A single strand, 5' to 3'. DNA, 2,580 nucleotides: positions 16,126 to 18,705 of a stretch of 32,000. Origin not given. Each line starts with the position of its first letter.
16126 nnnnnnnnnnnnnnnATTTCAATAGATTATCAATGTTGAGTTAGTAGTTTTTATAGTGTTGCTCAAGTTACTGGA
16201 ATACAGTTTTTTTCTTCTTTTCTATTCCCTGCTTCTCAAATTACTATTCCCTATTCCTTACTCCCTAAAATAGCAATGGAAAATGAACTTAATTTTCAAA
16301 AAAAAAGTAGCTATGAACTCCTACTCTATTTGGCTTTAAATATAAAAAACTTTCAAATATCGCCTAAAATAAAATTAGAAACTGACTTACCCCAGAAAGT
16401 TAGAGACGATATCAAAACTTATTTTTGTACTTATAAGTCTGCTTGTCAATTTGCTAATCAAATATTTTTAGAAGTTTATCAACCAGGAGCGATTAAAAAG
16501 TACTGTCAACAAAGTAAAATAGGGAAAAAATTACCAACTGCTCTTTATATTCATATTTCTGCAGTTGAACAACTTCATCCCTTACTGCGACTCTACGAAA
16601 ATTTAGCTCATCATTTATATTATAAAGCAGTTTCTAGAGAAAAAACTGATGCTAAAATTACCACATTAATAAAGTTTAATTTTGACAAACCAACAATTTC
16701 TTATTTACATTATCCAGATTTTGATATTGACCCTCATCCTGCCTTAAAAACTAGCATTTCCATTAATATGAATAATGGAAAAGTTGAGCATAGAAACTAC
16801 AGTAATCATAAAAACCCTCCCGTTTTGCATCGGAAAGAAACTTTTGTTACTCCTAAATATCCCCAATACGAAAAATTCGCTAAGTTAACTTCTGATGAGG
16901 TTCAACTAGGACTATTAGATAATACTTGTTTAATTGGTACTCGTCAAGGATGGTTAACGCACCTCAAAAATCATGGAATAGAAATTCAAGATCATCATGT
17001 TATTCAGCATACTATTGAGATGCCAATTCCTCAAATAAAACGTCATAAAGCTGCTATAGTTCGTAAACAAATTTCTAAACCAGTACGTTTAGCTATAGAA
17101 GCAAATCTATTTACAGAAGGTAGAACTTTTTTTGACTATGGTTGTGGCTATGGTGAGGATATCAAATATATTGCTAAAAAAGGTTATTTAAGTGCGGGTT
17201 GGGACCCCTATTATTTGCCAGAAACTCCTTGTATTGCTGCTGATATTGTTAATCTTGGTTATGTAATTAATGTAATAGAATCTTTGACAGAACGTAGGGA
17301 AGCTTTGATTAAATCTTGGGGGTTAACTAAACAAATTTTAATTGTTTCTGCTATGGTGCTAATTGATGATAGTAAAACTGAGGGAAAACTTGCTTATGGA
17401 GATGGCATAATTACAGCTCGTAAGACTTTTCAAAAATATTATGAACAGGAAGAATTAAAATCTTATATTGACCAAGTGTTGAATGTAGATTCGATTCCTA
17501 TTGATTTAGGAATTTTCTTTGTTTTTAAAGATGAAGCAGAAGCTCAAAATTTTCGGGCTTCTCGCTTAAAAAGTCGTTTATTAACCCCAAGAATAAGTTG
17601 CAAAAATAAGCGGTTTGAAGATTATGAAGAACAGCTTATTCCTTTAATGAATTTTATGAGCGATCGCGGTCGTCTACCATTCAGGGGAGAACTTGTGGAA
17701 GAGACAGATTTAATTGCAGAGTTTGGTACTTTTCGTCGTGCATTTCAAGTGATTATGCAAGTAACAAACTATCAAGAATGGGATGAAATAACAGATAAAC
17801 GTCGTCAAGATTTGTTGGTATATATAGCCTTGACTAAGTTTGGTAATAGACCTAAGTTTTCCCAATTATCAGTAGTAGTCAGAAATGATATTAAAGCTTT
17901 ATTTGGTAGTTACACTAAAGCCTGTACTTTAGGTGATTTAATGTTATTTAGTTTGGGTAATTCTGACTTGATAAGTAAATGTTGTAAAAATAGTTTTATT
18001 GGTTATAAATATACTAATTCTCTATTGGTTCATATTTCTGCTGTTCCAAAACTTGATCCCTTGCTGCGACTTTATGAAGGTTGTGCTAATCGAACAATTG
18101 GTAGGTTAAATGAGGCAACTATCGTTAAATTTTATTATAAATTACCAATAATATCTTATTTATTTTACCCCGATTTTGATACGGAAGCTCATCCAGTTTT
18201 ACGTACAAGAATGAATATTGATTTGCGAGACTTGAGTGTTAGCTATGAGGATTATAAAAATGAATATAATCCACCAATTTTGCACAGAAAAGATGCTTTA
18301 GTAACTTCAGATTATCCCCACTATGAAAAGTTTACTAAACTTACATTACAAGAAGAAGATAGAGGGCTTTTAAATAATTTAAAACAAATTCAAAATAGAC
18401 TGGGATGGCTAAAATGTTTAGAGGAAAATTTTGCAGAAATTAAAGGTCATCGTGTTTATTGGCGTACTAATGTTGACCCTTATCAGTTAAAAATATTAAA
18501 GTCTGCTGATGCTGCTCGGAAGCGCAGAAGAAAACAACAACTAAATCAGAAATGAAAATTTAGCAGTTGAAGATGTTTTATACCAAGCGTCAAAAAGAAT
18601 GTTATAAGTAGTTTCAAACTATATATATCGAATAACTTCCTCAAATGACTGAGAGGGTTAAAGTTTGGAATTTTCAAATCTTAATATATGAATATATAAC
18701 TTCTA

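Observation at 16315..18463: Methyltransferase core sandwiched between two diverged copies of the same ~220-aa domain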

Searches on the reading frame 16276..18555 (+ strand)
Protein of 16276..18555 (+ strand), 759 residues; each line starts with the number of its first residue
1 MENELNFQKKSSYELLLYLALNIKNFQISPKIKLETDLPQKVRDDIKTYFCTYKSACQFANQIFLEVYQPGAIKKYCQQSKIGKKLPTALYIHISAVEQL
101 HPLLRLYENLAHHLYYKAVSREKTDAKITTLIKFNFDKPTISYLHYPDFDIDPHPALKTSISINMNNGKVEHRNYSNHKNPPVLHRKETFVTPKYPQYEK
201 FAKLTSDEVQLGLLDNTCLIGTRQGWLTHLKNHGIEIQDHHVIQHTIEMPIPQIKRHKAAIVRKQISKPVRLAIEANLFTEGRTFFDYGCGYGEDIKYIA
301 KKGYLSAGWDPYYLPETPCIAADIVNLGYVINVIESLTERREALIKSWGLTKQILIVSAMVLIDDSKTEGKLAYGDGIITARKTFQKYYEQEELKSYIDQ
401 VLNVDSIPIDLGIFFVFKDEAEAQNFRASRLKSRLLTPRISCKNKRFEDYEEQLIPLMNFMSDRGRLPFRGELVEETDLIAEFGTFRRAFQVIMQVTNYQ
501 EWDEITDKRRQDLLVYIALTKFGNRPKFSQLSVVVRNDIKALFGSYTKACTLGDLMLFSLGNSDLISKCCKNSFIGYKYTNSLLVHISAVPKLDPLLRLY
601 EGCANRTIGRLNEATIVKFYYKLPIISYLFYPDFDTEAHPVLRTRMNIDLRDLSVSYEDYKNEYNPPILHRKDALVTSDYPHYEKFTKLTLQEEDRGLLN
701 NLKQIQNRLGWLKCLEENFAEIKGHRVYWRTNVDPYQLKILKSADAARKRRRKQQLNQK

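Call 3: search_protein_families(library=pfam, proteins=[window:16276-18552:+], max_evalue=1)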
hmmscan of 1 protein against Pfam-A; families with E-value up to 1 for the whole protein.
window:16276-18552:+ (759 aa): 1 family
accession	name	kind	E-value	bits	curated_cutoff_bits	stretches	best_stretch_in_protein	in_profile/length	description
PF00719.24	Pyrophosphatase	-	0.13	12.5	23.5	0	30-67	99-135/153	Inorganic pyrophosphatase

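Call 4: search_protein_families(library=ncbifam, proteins=[window:16276-18552:+], max_evalue=1)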
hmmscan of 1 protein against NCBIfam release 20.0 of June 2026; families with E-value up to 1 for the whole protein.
window:16276-18552:+ (759 aa): 3 families
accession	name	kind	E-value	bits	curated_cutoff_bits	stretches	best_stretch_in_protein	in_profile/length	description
TIGR04096.1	dnd_rel_methyl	subfamily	1.4e-286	950.7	150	2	253-730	1-478/478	DNA phosphorothioation-associated putative methyltransferase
NF002370.0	PRK01355.1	subfamily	0.063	12.8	143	1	379-410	53-84/199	FMN-dependent NADH-azoreductase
NF045667.1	MTase_DVU1556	equivalog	0.15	11.5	155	1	273-311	14-53/213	DVU_1556 family methyltransferase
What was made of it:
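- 16276..18555 (+): Whole gene: 759-aa TIGR04096-family putative SAM-dependent methyltransferase with architecture D-MTase-D. TIGR04096 scores 950.7 bits against a cut-off of 150 (call 4).
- On TIGR04096 (dnd_rel_methyl): Profile positions 1-478 match aa 253-730 (call 4).
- Closest known: NCBIfam TIGR04096. Same: The whole 478-position model is matched at 950.7 bits (call 4).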

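Call 7: find_homologous_proteins(query=window:16276-18552:+, max_evalue=0.00001)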
Query window:16276-18552:+ (759 aa): 4272 proteins with E <= 0.00001 among 8000 candidates; the best 120 are listed.
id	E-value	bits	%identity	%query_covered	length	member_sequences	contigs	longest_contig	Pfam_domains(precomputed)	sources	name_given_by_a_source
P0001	0.0e+0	1725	98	100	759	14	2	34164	-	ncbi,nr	ncbi:MAG: DNA phosphorothioation-associated putative methyltransferase [Trichodesmium sp. St19_bin2]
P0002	0.0e+0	1569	90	100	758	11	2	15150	-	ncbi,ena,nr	ncbi:MAG: DNA phosphorothioation-associated putative methyltransferase [Trichodesmium sp. MO_231.B1]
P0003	0.0e+0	1546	88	100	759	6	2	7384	-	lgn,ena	-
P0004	0.0e+0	1545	89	100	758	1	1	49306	-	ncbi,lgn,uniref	ncbi:DNA phosphorothioation-associated putative methyltransferase [Dapis sp. BLCC M126]|uniref:DNA p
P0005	0.0e+0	1537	88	100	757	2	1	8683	-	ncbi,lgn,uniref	ncbi:DNA phosphorothioation-associated putative methyltransferase [Dapis sp. BLCC M172]|uniref:DNA p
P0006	0.0e+0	1537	88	100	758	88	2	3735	-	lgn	-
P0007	0.0e+0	1536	88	100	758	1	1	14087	-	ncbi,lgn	ncbi:MAG: DNA phosphorothioation-associated putative methyltransferase [Cyanobacteria bacterium P01_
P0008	0.0e+0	1531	88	99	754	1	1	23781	-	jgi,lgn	-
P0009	0.0e+0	1531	88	99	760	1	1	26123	-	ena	-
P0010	0.0e+0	1519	86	99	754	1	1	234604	-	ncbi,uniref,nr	ncbi:MAG: DNA phosphorothioation-associated putative methyltransferase [Okeania sp. SIO3I5]|uniref:D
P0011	0.0e+0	1518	87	100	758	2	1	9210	-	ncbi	-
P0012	0.0e+0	1518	87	100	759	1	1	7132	-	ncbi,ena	-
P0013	0.0e+0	1490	85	99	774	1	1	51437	-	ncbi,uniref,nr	ncbi:DNA phosphorothioation-associated putative methyltransferase [Okeania sp.]|uniref:DNA phosphoro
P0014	0.0e+0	1449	82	100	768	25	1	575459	-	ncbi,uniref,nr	ncbi:DNA phosphorothioation-associated putative methyltransferase [Okeania sp. SIO2B3]|uniref:DNA ph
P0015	0.0e+0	1445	82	100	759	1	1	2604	-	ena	-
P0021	0.0e+0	1179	55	98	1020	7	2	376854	-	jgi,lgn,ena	jgi:DNA phosphorothioation-associated putative methyltransferase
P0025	0.0e+0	1077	52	98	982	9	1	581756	-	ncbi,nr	ncbi:MAG: DNA phosphorothioation-associated putative methyltransferase [Oscillatoria princeps RMCB-1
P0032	0.0e+0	1038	53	99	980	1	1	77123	PF18780.7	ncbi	-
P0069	1.6e-276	938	55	98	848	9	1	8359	-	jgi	-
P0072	2.1e-276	937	59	91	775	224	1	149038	-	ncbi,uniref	ncbi:DNA phosphorothioation-associated putative methyltransferase [Microcoleus sp. MON1_C1]|uniref:D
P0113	1.0e-271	922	51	99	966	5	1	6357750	-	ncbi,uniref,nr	ncbi:DNA phosphorothioation-associated putative methyltransferase [Oxynema aestuarii]|uniref:DNA pho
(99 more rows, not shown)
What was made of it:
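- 16276..18555 (+): A 98%-identical protein is annotated in a Trichodesmium MAG (call 7).
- Closest known: NCBIfam TIGR04096. Same: Close homologues are annotated with this name (call 7).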

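Call 14: search_protein_families(library=pfam, proteins=[P0032, P0021, P0025, P0113, P0069, P0072], max_evalue=1)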
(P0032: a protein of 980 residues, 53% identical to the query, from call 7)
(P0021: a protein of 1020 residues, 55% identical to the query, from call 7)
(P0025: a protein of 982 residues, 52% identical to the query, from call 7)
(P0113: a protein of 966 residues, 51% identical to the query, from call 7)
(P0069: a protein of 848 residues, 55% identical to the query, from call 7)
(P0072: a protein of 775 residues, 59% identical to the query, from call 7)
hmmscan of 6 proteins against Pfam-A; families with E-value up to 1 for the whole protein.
P0032 (980 aa): 5 families
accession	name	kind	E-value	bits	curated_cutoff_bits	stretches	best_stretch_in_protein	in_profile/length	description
PF18780.6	HNH_repeat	-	2.1e-06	28.4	26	1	180-220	2-47/54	Homing endonuclease associated repeat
PF09243.16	Rsm22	-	0.0037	17.2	23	1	48-90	98-139/275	Mitochondrial small ribosomal subunit Rsm22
PF13489.12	Methyltransf_23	-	0.1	12.8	27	1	503-543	20-60/164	Methyltransferase domain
PF23393.2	Beta-prop_WDR90_POC16_2nd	-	0.12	11.9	60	1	785-843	132-190/291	WDR90/POC16, second beta-propeller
PF13847.12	Methyltransf_31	-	0.19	11.8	27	1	505-529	3-28/145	Methyltransferase domain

P0021 (1020 aa): 3 families
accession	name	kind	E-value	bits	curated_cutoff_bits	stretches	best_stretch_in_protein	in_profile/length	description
PF18780.6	HNH_repeat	-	0.00028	21.6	26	0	676-715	3-47/54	Homing endonuclease associated repeat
PF13489.12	Methyltransf_23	-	0.024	14.8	27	0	506-541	20-55/164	Methyltransferase domain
PF07757.19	AdoMet_MTase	-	0.4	11.4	27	0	507-537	60-90/115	Predicted AdoMet-dependent methyltransferase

P0025 (982 aa): 1 family
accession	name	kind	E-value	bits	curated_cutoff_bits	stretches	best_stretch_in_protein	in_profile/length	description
PF09243.16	Rsm22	-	0.00086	19.2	23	1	47-86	103-141/275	Mitochondrial small ribosomal subunit Rsm22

P0113 (966 aa): 2 families
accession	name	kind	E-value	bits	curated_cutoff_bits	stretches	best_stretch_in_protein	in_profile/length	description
PF13489.12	Methyltransf_23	-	0.014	15.6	27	1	488-611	16-153/164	Methyltransferase domain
PF25364.1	PH_NDK7_N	-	0.057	14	100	1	567-596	57-86/89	Nucleoside diphosphate kinase 7 N-terminal PH domain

P0069 (848 aa): 3 families
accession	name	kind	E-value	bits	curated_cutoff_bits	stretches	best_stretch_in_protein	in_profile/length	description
PF07757.19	AdoMet_MTase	-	0.034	14.8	27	1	364-393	61-90/115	Predicted AdoMet-dependent methyltransferase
PF21180.3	TOP6A-Spo11_Toprim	-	0.045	14.2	24.1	1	486-595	57-161/170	Topoisomerase 6 subunit A/Spo11, Toprim domain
PF13489.12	Methyltransf_23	-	0.099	12.8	27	1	358-398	17-56/164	Methyltransferase domain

P0072 (775 aa): 1 family
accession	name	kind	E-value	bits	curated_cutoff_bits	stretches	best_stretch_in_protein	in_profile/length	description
PF13489.12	Methyltransf_23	-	0.036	14.2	27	1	273-308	21-56/164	Methyltransferase domain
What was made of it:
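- On Class I SAM-dependent methyltransferases: Pfam methyltransferase models appear only below threshold in homologues and not at all for this protein (calls 3, 14).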

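Call 18: search_dna_similar(query=window:16276-18555:+, collection=plasmids, mode=protein, max_rows=30)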
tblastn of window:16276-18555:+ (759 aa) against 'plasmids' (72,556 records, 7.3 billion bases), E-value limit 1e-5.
Records with a match: 36; places in all: 55; records where one place covers at least 80% of the query: 21.
Best place of each record, by identity: <60% 36.
By first word of the organism name: Synechocystis 4; Calothrix 3; Chroococcidiopsis 3; Trichormus 2; Picosynechococcus 2; Pseudanabaena 2; Rhizobium 2; Sphingomonas 2; Leptolyngbya 1; [Synechococcus] 1; and 14 more.
By predicted mobility (MOB-suite, as given by PLSDB): non-mobilizable 23; conjugative 7; mobilizable 6.
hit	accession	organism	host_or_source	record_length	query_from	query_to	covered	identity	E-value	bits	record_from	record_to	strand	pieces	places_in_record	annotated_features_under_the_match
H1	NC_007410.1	Trichormus variabilis ATCC 29413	-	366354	67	744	89%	56.7%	0e+0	803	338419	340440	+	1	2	DNA phosphorothioation-associated putative methyltransferase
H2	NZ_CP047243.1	Trichormus variabilis 0441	cell culture,thermal spring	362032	67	744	89%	56.7%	0e+0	803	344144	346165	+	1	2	DNA phosphorothioation-associated putative methyltransferase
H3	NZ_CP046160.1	Leptolyngbya sp. BL0902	cell culture,open pond on an algae farm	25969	77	734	87%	55.8%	0e+0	752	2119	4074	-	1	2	DNA phosphorothioation-associated putative methyltransferase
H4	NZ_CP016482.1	Picosynechococcus sp. PCC 7117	cell culture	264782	66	742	89%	53.8%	0e+0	736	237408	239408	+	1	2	DNA phosphorothioation-associated putative methyltransferase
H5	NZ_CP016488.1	Picosynechococcus sp. PCC 8807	cell culture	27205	66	742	89%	52.9%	0e+0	724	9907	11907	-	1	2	DNA phosphorothioation-associated putative methyltransferase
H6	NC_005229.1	Synechocystis sp. PCC 6803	-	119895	82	743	87%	53.7%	0e+0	727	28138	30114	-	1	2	DNA phosphorothioation-associated putative methyltransferase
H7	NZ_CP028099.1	Synechocystis sp. IPPAS B-1465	axenic culture,Synechocystis sp. GT-L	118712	82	743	87%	53.7%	0e+0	727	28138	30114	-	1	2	DNA phosphorothioation-associated putative methyltransferase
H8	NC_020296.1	Synechocystis sp. PCC 6803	-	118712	82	743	87%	53.7%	0e+0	727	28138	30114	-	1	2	DNA phosphorothioation-associated putative methyltransferase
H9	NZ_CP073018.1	Synechocystis sp. PCC 6803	cell culture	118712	82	743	87%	53.7%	0e+0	727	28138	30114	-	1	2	DNA phosphorothioation-associated putative methyltransferase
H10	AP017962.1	[Synechococcus] sp. NIES-970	-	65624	73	743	88%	52.7%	0e+0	717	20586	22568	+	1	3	hypothetical protein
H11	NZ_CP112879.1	Pseudanabaena galeata CCNP1313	-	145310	77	743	88%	52.9%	0e+0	898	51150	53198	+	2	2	DNA phosphorothioation-associated putative methyltransferase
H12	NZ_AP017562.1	Pseudanabaena sp. ABRG5-3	-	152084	73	743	88%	51.6%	0e+0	889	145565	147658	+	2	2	DNA phosphorothioation-associated putative methyltransferase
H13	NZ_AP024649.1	Arthrobacter sp. StoSoilB13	-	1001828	14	730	92%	38.7%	1e-98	550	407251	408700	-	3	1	none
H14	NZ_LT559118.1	Nonomuraea gerenzanensis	-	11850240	9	727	93%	32.9%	4e-67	391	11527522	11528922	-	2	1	none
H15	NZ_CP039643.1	Azospirillum sp. TSA2s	Soil,rice paddy soil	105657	83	685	79%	32.9%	4e-88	311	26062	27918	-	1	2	DNA phosphorothioation-associated putative methyltransferase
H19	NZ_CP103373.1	Massilia sp. H6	Whole genome of bacteria,soil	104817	79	708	83%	30.2%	2e-82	295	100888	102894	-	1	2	DNA phosphorothioation-associated putative methyltransferase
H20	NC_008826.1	Methylibium petroleiphilum PM1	-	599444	71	733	87%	28.5%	5e-89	314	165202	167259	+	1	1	DNA phosphorothioation-associated putative methyltransferase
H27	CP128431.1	Microbulbifer sp. MKSA007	Smenospongia aurea,bacteria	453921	73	727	44%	30.2%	8e-15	150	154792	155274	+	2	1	hypothetical protein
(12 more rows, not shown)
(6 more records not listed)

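Call 19: get_annotated_region(hit=H20, flank=9000)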
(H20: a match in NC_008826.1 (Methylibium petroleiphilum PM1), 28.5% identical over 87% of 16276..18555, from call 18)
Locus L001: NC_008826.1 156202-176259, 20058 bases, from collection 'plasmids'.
description: Methylibium petroleiphilum PM1 plasmid RPME01, complete sequence
organism: Methylibium petroleiphilum PM1 (NCBI taxid 420662)
taxonomy: Bacteria; Pseudomonadota; Betaproteobacteria; Burkholderiales; Sphaerotilaceae; Methylibium; Methylibium petroleiphilum; Methylibium petroleiphilum PM1
host: -; source: -; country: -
typing (MOB-suite, as given by PLSDB): conjugative; relaxase MOBP; mating-pair formation MPF_F
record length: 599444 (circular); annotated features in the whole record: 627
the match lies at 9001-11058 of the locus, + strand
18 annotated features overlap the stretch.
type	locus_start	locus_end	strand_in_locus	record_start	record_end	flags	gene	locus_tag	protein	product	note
CDS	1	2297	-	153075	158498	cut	-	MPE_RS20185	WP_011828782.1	FtsK/SpoIIIE domain-containing protein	-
CDS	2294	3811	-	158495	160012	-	-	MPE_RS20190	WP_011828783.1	hypothetical protein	-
CDS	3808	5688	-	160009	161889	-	-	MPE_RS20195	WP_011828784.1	hypothetical protein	-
CDS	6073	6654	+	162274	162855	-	-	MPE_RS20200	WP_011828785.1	hypothetical protein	-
CDS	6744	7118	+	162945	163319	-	-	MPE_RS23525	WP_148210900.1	hypothetical protein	-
CDS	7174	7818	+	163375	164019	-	-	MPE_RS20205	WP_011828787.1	class I SAM-dependent methyltransferase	-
CDS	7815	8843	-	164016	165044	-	-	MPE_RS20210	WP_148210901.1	hypothetical protein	-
CDS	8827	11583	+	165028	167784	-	-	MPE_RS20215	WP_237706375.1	DNA phosphorothioation-associated putative methyltransferase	-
CDS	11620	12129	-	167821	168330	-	-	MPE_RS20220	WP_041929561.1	hypothetical protein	-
CDS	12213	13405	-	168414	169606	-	-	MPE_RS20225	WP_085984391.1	IS3-like element ISMpe1 family transposase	-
CDS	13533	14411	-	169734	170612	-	-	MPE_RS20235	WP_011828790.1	plasmid partitioning protein RepB C-terminal domain-containing protein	-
CDS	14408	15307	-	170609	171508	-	-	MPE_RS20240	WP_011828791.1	ParB/RepB/Spo0J family partition protein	GO:0007059 - chromosome segregation [Evidence IEA]; GO:0000910 - cytokinesis [Evidence IEA]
CDS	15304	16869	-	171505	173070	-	-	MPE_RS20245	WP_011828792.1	recombinase family protein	GO:0006310 - DNA recombination [Evidence IEA]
CDS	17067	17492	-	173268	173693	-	-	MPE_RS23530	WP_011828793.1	hypothetical protein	-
CDS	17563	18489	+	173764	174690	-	-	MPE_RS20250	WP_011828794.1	HNH endonuclease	-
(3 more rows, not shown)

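Call 20: get_annotated_region(hit=H6, flank=9000)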
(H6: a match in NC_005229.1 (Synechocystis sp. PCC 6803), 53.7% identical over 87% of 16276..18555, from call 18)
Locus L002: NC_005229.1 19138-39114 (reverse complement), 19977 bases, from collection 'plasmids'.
description: Synechocystis sp. PCC 6803 plasmid pSYSM, complete sequence
organism: Synechocystis sp. PCC 6803 (NCBI taxid 1148)
taxonomy: Bacteria; Cyanobacteriota; Cyanophyceae; Synechococcales; Merismopediaceae; Synechocystis; Synechocystis sp. PCC 6803
host: -; source: -; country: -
typing (MOB-suite, as given by PLSDB): non-mobilizable
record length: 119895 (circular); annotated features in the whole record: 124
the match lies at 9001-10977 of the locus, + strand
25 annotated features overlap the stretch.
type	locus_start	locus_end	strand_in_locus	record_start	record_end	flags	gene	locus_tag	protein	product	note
CDS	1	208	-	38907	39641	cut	-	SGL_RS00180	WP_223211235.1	IS5 family transposase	-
CDS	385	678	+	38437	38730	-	-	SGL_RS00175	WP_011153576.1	hypothetical protein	-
CDS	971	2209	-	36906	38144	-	chrA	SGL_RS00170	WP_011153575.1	chromate efflux transporter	GO:0015703 - chromate transport [Evidence IEA]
CDS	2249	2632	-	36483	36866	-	-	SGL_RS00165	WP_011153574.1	DUF302 domain-containing protein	-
CDS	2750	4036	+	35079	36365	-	-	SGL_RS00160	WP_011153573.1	FAD-dependent oxidoreductase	-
CDS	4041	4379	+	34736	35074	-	-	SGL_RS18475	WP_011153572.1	metalloregulator ArsR/SmtB family transcription factor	GO:0006355 - regulation of DNA-templated transcription [Evidence IEA]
CDS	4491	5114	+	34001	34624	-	-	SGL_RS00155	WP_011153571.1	DUF3365 domain-containing protein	-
CDS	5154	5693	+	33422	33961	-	-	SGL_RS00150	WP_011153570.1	DUF3122 domain-containing protein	-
CDS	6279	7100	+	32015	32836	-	-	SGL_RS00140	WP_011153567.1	ARMT1-like domain-containing protein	-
CDS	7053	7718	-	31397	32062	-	-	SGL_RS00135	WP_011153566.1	IS701 family transposase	-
CDS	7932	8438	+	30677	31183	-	-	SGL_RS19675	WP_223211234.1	hypothetical protein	-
CDS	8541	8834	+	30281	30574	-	-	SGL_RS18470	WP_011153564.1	HNH endonuclease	-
CDS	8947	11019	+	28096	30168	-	-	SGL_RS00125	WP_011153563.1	DNA phosphorothioation-associated putative methyltransferase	-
CDS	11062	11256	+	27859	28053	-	-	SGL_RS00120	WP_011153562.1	DUF433 domain-containing protein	-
CDS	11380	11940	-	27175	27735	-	-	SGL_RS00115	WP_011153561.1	DUF4276 family protein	-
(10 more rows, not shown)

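Call 21: get_annotated_region(hit=H15, flank=9000)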
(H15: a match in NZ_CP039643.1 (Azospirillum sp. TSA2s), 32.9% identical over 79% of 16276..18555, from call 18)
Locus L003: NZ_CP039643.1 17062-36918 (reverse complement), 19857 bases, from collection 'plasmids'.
description: Azospirillum sp. TSA2s plasmid p3
organism: Azospirillum sp. TSA2s (NCBI taxid 709810)
taxonomy: Bacteria; Pseudomonadota; Alphaproteobacteria; Rhodospirillales; Azospirillaceae; Azospirillum; Azospirillum sp. TSA2s
host: -; source: Soil,rice paddy soil; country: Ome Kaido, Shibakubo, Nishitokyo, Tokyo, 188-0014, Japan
typing (MOB-suite, as given by PLSDB): non-mobilizable
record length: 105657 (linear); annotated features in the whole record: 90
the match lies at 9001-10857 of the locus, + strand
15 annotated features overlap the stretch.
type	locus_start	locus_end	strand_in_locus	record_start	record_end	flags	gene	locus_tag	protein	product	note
CDS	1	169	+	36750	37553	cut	-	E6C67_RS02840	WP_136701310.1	phosphoadenosine phosphosulfate reductase family protein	-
CDS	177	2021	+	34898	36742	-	-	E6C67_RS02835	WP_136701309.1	hypothetical protein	-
CDS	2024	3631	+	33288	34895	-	-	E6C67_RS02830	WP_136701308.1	hypothetical protein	-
CDS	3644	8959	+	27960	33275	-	-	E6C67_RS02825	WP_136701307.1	FtsK/SpoIIIE domain-containing protein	-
CDS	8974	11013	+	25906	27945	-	-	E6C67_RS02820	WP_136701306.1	DNA phosphorothioation-associated putative methyltransferase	-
CDS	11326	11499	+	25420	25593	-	-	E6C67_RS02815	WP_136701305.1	antitoxin Xre/MbcA/ParS toxin-binding domain-containing protein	-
CDS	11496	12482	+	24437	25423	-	-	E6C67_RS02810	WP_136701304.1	tyrosine-type recombinase/integrase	GO:0015074 - DNA integration [Evidence IEA]; GO:0006310 - DNA recombination [Evidence IEA]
CDS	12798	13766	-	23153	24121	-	-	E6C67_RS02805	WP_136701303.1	IS5 family transposase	-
CDS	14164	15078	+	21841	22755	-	-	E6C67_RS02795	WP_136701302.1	LysR family transcriptional regulator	-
CDS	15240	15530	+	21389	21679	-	-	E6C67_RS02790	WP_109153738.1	hypothetical protein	-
CDS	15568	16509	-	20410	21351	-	-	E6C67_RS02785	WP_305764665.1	branched-chain amino acid ABC transporter permease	GO:0015803 - branched-chain amino acid transport [Evidence IEA]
CDS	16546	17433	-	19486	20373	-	-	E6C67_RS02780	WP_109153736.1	branched-chain amino acid ABC transporter permease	-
CDS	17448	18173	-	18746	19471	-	-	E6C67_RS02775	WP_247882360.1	ABC transporter ATP-binding protein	-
CDS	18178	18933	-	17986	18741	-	-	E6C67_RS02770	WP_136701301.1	ABC transporter ATP-binding protein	-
CDS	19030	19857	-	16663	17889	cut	-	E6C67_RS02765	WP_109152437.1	ABC transporter substrate-binding protein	-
